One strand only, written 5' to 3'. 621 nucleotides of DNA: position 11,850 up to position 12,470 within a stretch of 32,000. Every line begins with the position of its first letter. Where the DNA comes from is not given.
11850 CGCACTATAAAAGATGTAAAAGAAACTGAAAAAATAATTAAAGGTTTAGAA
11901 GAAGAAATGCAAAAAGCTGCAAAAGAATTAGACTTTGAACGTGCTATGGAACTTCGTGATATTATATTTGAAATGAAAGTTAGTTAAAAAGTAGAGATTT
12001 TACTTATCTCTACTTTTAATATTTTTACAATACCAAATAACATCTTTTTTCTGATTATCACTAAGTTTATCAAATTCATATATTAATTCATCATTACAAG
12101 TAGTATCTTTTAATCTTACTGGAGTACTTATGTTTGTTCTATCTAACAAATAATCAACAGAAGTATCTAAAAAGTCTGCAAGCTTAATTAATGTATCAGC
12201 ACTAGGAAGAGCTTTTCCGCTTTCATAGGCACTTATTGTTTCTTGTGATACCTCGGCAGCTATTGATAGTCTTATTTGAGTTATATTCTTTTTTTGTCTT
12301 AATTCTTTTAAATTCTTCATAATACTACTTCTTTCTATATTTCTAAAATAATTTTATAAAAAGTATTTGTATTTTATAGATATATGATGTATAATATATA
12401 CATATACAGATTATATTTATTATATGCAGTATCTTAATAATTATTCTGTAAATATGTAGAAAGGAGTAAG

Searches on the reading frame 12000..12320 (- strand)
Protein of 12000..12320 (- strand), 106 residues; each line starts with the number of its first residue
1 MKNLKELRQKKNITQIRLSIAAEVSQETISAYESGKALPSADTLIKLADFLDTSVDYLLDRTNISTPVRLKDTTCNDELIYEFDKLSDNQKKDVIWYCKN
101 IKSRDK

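Call 63: search_protein_families(library=pfam, proteins=[window:12000-12320:-], max_evalue=0.00001)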
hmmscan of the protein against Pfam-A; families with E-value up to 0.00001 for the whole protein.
window:12000-12320:- (106 aa): 4 families
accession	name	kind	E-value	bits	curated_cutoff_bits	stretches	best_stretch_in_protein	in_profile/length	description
PF01381.28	HTH_3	-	4.3e-16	59.1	23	1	4-58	1-55/55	Helix-turn-helix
PF12844.13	HTH_19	-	1.1e-11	45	30.2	1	2-63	2-63/64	Helix-turn-helix domain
PF13560.12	HTH_31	-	2.7e-09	37.7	27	1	4-56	6-59/64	Helix-turn-helix domain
PF13443.12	HTH_26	-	8.1e-08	32.9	22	1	3-60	1-59/63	Cro/C1-type HTH DNA-binding domain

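Call 72: search_protein_families(library=padloc, proteins=[window:12000-12320:-], max_evalue=0.001)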
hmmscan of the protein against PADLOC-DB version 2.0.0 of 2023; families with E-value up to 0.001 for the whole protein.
window:12000-12320:- (106 aa): 14 families
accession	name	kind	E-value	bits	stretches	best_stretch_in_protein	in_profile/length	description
PDLC02926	HTH_VI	-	1.2e-10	39.5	1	2-59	4-61/92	-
PDLC04142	capH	-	1.8e-10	39.8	1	2-93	9-90/103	capH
PDLC03951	RmrA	-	3.1e-10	37.6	1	3-62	12-71/400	-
PDLC03954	RmrA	-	2.2e-09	34.7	1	2-64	13-75/380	-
PDLC03944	RmrA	-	1.6e-08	32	1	3-65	10-72/384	-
PDLC03952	RmrA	-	2.9e-08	31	1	3-62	26-85/395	-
PDLC03949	RmrA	-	4.4e-08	30.4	1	4-61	7-64/363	-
PDLC03947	RmrA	-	8.7e-08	29.4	1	3-63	15-75/383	-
PDLC03948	RmrA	-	1.9e-06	25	1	3-62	12-71/397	-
PDLC03945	RmrA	-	7.5e-06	23.3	1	2-65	5-68/394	-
PDLC04775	PDC-M69A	-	1.6e-05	23.3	1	3-93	11-92/113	-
PDLC03946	RmrA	-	1.7e-05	21.7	1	2-60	5-63/357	-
PDLC03956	RmrA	-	3.8e-05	20.9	1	3-65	12-75/399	-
PDLC03955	RmrA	-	0.00068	17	1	6-58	27-79/371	-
